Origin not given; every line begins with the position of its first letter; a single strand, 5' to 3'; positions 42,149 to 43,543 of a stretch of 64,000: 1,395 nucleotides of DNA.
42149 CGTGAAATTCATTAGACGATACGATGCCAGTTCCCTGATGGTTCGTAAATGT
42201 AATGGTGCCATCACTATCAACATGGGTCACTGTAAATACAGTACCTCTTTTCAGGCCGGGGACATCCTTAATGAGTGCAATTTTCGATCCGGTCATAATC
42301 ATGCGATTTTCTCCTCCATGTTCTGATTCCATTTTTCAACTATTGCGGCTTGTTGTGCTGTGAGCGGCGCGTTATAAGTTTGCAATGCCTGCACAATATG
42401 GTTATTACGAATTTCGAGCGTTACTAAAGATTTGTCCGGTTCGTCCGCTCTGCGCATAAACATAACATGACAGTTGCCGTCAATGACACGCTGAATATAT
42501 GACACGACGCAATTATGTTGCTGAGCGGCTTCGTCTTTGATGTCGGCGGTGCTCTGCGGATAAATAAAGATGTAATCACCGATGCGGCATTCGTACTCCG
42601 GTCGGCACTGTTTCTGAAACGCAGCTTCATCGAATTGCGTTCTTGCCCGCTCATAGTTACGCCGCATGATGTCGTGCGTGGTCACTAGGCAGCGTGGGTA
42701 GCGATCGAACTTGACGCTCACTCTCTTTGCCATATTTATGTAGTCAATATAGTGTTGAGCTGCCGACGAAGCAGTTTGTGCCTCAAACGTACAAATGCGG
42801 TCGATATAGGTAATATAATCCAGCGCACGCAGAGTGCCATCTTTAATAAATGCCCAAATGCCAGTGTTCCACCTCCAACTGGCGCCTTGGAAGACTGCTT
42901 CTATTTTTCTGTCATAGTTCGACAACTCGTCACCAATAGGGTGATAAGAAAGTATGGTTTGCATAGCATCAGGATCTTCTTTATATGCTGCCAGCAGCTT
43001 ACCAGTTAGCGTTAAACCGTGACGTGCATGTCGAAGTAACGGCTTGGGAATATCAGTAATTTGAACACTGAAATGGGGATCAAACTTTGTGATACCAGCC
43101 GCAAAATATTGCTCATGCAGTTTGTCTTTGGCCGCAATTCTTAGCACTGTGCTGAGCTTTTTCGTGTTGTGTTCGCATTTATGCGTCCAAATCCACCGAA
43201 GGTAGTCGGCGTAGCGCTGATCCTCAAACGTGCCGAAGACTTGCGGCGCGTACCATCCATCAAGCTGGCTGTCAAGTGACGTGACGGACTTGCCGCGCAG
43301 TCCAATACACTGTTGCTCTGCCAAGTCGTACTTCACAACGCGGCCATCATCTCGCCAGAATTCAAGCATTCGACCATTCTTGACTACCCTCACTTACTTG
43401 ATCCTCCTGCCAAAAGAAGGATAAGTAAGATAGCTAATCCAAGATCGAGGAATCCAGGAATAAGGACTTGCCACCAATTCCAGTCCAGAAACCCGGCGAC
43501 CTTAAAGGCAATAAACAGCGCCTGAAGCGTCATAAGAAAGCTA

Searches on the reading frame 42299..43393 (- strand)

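Call 18: search_protein_families(library=pfam, proteins=[window:42299-43393:-], max_evalue=0.001)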
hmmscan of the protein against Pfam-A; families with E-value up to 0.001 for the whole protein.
window:42299-43393:- (364 aa): 1 family
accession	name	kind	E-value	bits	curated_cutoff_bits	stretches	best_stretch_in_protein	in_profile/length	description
PF14284.11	PcfJ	-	1.2e-21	77.4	25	1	215-351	2-146/147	PcfJ-like protein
